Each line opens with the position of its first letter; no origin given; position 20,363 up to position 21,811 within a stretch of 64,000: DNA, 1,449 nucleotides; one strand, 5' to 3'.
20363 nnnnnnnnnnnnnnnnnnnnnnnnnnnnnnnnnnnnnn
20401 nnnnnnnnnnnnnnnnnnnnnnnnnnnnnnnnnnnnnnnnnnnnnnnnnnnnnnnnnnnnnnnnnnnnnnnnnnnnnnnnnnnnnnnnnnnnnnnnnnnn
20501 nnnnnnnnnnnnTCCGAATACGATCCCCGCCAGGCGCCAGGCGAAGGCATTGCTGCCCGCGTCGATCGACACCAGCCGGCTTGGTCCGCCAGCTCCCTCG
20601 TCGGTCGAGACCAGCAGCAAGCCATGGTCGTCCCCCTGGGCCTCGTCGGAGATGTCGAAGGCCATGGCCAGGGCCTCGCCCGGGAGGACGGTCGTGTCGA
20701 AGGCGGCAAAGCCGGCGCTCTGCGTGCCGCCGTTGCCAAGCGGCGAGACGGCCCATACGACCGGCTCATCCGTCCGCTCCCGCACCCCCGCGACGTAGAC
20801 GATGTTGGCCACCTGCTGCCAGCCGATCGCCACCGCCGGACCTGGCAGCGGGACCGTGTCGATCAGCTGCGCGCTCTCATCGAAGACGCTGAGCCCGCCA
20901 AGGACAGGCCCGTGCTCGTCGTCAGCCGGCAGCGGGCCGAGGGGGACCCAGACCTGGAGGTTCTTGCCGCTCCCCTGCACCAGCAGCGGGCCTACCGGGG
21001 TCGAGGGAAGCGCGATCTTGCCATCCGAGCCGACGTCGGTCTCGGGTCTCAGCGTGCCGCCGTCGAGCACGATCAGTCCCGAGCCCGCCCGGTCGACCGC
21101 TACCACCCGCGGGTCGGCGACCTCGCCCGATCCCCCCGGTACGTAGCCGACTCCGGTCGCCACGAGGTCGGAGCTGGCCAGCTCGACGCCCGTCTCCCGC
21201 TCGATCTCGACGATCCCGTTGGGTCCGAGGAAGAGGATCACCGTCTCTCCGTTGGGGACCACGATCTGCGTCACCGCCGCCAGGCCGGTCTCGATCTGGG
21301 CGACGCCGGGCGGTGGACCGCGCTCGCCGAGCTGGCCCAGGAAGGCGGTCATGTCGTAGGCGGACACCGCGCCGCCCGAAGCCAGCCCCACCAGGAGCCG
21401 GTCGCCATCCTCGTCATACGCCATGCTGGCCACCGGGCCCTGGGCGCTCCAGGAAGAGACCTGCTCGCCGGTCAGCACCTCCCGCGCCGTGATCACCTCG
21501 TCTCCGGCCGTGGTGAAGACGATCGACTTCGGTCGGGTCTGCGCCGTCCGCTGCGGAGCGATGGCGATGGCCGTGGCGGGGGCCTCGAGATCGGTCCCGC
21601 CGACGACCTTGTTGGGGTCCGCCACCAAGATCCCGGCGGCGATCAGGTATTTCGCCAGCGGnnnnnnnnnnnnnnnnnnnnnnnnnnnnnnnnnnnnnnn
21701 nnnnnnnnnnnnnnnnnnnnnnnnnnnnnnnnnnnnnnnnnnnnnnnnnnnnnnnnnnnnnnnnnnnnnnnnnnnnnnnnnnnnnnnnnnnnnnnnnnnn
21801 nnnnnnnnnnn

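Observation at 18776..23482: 1568-aa double GT-C fusion: Pmt-type protein O-mannosyltransferase with a ~430-aa insertion in loop 1, preceded by a second GT-C-like domain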

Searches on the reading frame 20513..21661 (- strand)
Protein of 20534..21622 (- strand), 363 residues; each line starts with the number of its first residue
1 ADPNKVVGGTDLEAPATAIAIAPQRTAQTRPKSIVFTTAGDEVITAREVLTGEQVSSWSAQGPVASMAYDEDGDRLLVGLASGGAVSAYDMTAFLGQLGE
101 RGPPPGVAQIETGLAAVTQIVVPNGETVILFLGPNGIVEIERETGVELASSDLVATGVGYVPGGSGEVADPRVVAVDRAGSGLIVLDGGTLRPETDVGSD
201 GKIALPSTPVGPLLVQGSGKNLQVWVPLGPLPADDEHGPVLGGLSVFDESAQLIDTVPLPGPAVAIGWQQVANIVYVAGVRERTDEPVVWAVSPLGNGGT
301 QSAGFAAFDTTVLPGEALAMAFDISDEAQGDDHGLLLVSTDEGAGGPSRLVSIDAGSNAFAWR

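Call 8: search_protein_families(library=pfam, proteins=[window:20534-21622:-], max_evalue=1)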
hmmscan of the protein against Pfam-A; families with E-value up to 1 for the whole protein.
seq(363 aa): 5 families
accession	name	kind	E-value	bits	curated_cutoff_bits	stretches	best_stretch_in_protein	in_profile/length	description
PF23414.1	Beta-prop_EML_2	-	0.0044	16.9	90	1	31-85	8-63/266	Echinoderm microtubule-associated protein second beta-propeller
PF23410.3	Beta-prop_VPS8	-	0.11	11.9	28.9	1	57-92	62-96/358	Vps8 beta-propeller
PF24805.1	EIF3I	-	0.14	11.6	200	1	33-78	65-110/324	EIF3I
PF25174.1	Beta-prop_THOC3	-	0.24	10.8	305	1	33-91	60-117/272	THOC3 beta-propeller domain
PF23389.1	Beta-prop_WDR19_1st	-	0.24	10.8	27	0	51-91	28-68/325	WDR19 first beta-propeller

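Call 29: predict_structure(alignment_id=A3)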
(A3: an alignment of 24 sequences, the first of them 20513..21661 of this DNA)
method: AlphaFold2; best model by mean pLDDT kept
length: 383 residues; sequences in the alignment: 24
mean_pLDDT: 86.8   pTM: 0.87
mean pLDDT of the five models: 86.8, 86.5, 85.7, 85.7, 85.3
residues with pLDDT >= 90: 256; 70-90: 79; 50-70: 19; < 50: 29
segments of 3 or more residues with pLDDT < 50: 1-7, 9-11, 310-315, 371-383
pLDDT, mean of each block of 10 residues (from residue 1): 44 69 94 94 95 97 96 97 96 96 96 95 95 94 97 95 95 82 89 87 90 87 90 88 88 93 89 93 88 94 76 57 93 88 82 88 87 40 36
secondary structure, 60 per line:
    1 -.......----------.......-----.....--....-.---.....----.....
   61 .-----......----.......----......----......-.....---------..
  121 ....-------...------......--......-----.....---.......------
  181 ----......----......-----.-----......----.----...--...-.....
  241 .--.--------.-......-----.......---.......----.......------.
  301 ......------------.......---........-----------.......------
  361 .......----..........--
elements in order: H2-8 E19-25 E31-35 E47-51 E56-61 E67-72 E77-83 E88-93 E98-103 H105-109 E119-124 E132-134 E141-146 E149-154 E160-164 E168-174 E185-190 E195-200 E215-217 E227-229 E236-241 E255-260 E266-272 E276-282 E287-293 E300-306 E319-325 E329-336 E348-354 E361-367 H372-381

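Call 38: search_protein_representatives(alignment_id=A3)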
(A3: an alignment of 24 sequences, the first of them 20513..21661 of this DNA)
Query: 24 sequences, 382 profile positions. Proteins with E-value up to 0.001 (for the whole library): 327; up to 1e-10: 94; up to 1e-30: 39. The best 150 are listed.
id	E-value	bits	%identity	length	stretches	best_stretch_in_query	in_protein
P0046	2.0e-161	553.6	-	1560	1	1-382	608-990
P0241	1.5e-126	438.8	-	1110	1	1-382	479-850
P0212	6.0e-97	341.4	-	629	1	1-309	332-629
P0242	6.7e-92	324.8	-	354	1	1-237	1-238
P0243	1.3e-90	320.5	-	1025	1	1-382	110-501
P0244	3.3e-83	296.2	-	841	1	93-382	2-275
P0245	3.1e-78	279.8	-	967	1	1-382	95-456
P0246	1.8e-68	247.7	-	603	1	91-382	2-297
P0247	1.3e-65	238.3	-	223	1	135-299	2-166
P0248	1.8e-65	237.8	-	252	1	1-210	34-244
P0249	1.1e-61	225.4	-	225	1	120-329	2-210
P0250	3.5e-59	217.1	-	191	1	1-176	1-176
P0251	1.5e-56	208.4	-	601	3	109-300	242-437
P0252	9.3e-56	205.8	-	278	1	171-382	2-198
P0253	1.6e-54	201.8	-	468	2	42-216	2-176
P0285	3.1e-18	82.3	-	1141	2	2-314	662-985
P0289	1.1e-17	80.5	-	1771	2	2-172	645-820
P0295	8.2e-16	74.3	-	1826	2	182-382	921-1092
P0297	5.7e-15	71.6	-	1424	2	168-382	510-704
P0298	1.1e-14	70.6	-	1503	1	2-382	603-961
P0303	2.7e-14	69.4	-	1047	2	2-178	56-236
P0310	3.8e-13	65.6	-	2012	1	77-382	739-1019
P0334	3.8e-10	55.7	-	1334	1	2-382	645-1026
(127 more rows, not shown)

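Call 40: search_protein_families(library=pfam, proteins=[P0243, P0245, P0298, P0334, P0289, P0295], max_evalue=0.001)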
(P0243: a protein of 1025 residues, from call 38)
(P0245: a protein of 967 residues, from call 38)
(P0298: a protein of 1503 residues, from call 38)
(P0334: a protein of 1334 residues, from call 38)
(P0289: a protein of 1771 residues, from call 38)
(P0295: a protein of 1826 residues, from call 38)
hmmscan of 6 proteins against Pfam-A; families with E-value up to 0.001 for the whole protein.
P0243 (1025 aa): 2 families
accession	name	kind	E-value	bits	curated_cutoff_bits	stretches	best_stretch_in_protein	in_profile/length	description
PF16192.10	PMT_4TMC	-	4.3e-17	62.7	32.4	1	790-933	7-176/202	C-terminal four TMM region of protein-O-mannosyltransferase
PF02366.24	PMT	-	8.2e-17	62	22.7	1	488-606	80-204/245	Dolichyl-phosphate-mannose-protein mannosyltransferase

P0245 (967 aa): 2 families
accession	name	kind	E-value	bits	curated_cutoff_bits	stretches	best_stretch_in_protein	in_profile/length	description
PF02366.24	PMT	-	1.6e-16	61.1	22.7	1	443-578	80-224/245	Dolichyl-phosphate-mannose-protein mannosyltransferase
PF16192.10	PMT_4TMC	-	3.3e-14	53.3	32.4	1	745-895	7-183/202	C-terminal four TMM region of protein-O-mannosyltransferase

P0298 (1503 aa): 3 families
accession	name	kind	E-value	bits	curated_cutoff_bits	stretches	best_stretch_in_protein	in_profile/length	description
PF02366.24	PMT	-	3.9e-12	46.7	22.7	1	948-1070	80-198/245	Dolichyl-phosphate-mannose-protein mannosyltransferase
PF16192.10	PMT_4TMC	-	1.1e-11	45.1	32.4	1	1186-1333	3-170/202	C-terminal four TMM region of protein-O-mannosyltransferase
PF13231.12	PMT_2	-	8.8e-07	29.7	26.1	1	947-1092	18-151/160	Dolichyl-phosphate-mannose-protein mannosyltransferase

P0334 (1334 aa): 3 families
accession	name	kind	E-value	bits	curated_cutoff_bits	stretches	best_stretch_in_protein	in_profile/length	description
PF02366.24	PMT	-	2.7e-13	50.5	22.7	1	1013-1135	80-198/245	Dolichyl-phosphate-mannose-protein mannosyltransferase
PF13231.12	PMT_2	-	4e-07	30.8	26.1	1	1012-1151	18-145/160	Dolichyl-phosphate-mannose-protein mannosyltransferase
PF09594.16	GT87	-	6.2e-05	23.3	25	1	106-200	29-123/237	Glycosyltransferase family 87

P0289 (1771 aa): 3 families
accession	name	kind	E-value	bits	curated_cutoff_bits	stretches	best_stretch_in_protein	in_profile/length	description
PF16192.10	PMT_4TMC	-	2e-15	57.3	32.4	1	1379-1507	4-148/202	C-terminal four TMM region of protein-O-mannosyltransferase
PF02366.24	PMT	-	2.3e-13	50.7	22.7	1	1058-1175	82-198/245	Dolichyl-phosphate-mannose-protein mannosyltransferase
PF13231.12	PMT_2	-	1.2e-06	29.2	26.1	1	1057-1201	20-155/160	Dolichyl-phosphate-mannose-protein mannosyltransferase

P0295 (1826 aa): 3 families
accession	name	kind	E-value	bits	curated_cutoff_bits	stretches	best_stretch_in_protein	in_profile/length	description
PF02366.24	PMT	-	7.2e-12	45.8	22.7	1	1078-1200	78-198/245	Dolichyl-phosphate-mannose-protein mannosyltransferase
PF16192.10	PMT_4TMC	-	1.9e-11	44.3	32.4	1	1429-1558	5-150/202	C-terminal four TMM region of protein-O-mannosyltransferase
PF13231.12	PMT_2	-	4.2e-05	24.2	26.1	1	1078-1218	18-153/160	Dolichyl-phosphate-mannose-protein mannosyltransferase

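Call 41: list_cluster_members(proteins=[P0243, P0245, P0298, P0334, P0289, P0295, P0310, P0285, P0303, P0297])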
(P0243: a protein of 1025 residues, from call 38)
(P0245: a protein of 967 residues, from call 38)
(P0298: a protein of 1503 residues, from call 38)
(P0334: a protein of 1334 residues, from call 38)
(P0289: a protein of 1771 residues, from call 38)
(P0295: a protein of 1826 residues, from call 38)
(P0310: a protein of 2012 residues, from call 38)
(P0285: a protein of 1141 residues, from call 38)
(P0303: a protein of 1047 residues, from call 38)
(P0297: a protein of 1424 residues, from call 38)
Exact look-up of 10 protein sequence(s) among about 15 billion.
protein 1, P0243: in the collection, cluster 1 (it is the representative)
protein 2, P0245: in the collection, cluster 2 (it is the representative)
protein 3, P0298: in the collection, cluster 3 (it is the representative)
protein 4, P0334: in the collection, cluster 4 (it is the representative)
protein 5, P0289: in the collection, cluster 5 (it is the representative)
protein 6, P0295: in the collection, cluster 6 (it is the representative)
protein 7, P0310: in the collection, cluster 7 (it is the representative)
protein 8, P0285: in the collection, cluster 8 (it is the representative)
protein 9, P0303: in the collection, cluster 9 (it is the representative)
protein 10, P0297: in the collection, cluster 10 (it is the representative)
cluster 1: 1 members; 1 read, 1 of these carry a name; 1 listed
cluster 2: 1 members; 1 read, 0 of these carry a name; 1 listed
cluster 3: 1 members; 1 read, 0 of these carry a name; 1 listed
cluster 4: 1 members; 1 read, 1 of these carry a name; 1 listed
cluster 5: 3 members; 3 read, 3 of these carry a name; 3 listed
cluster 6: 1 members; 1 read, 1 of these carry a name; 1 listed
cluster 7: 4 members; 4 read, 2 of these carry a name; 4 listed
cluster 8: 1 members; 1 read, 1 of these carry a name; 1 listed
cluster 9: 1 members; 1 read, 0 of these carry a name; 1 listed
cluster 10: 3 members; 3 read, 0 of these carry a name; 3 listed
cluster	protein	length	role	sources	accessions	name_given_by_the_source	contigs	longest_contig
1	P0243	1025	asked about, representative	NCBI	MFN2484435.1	MAG: phospholipid carrier-dependent glycosyltransferase, partial [Candidatus ...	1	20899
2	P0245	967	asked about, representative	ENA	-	-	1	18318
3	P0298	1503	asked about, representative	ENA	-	-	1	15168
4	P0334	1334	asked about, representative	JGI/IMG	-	Gpi18-like mannosyltransferase/4-amino-4-deoxy-L-arabinose transferase-like ...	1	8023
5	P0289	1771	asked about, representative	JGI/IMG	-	hypothetical protein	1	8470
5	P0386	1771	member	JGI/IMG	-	dolichyl-phosphate-mannose--protein O-mannosyl transferase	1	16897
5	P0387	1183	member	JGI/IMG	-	predicted membrane-bound dolichyl-phosphate-mannose-protein mannosyltransferase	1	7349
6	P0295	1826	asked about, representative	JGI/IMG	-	Gpi18-like mannosyltransferase/predicted membrane-bound ...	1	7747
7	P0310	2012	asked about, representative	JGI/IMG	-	4-amino-4-deoxy-L-arabinose transferase-like glycosyltransferase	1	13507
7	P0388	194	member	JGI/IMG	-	hypothetical protein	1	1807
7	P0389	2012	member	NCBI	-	-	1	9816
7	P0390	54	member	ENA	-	-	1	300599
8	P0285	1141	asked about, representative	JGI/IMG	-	hypothetical protein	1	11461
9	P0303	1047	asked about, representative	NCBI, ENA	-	-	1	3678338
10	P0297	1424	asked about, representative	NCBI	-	-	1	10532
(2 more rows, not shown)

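Call 52: find_homologous_proteins(query=P0295, max_evalue=1e-20)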
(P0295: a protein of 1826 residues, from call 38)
Query P0295 (1826 aa): 1101 proteins with E <= 1e-20 among 8000 candidates; the best 120 are listed.
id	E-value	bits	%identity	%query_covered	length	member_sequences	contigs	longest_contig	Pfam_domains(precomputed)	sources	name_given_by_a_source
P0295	0.0e+0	4038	100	100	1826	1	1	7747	PF02366.25,PF16192.11,PF13231.13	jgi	jgi:Gpi18-like mannosyltransferase/predicted membrane-bound dolichyl-phosphate-mannose-protein manno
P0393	0.0e+0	3265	79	100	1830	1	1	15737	PF02366.25,PF16192.11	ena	-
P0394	0.0e+0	2458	62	100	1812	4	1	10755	PF02366.25,PF16192.11,PF13231.13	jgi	jgi:Gpi18-like mannosyltransferase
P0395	0.0e+0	2458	61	100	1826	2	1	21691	PF02366.25,PF16192.11,PF13231.13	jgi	jgi:Gpi18-like mannosyltransferase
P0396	0.0e+0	2337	60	100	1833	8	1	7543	PF02366.25,PF16192.11,PF13231.13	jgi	-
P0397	0.0e+0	2257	59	99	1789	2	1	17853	PF02366.25,PF16192.11,PF13231.13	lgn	-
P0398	0.0e+0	1574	53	67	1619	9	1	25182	PF02366.25,PF16192.11,PF13231.13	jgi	-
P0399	0.0e+0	1332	44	99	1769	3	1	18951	PF02366.25,PF16192.11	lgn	-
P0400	0.0e+0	1305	43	99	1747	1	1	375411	PF02366.25,PF16192.11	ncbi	-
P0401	0.0e+0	1302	42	97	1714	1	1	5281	PF02366.25,PF16192.11,PF13231.13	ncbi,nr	ncbi:MAG: phospholipid carrier-dependent glycosyltransferase, partial [Chloroflexi bacterium]|nr:pho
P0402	0.0e+0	1300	43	97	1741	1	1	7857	PF02366.25,PF16192.11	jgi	jgi:dolichyl-phosphate-mannose--protein O-mannosyl transferase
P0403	0.0e+0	1297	44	97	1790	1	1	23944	PF06728.20,PF02366.25,PF16192.11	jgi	jgi:hypothetical protein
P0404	0.0e+0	1282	43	68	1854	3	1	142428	PF02366.25,PF16192.11,PF13231.13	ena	-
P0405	0.0e+0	1279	44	49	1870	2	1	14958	PF02366.25,PF16192.11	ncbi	-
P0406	0.0e+0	1271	41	97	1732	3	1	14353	PF02366.25,PF16192.11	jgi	jgi:Gpi18-like mannosyltransferase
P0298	0.0e+0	1136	42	68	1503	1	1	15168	PF02366.25,PF16192.11,PF13231.13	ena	-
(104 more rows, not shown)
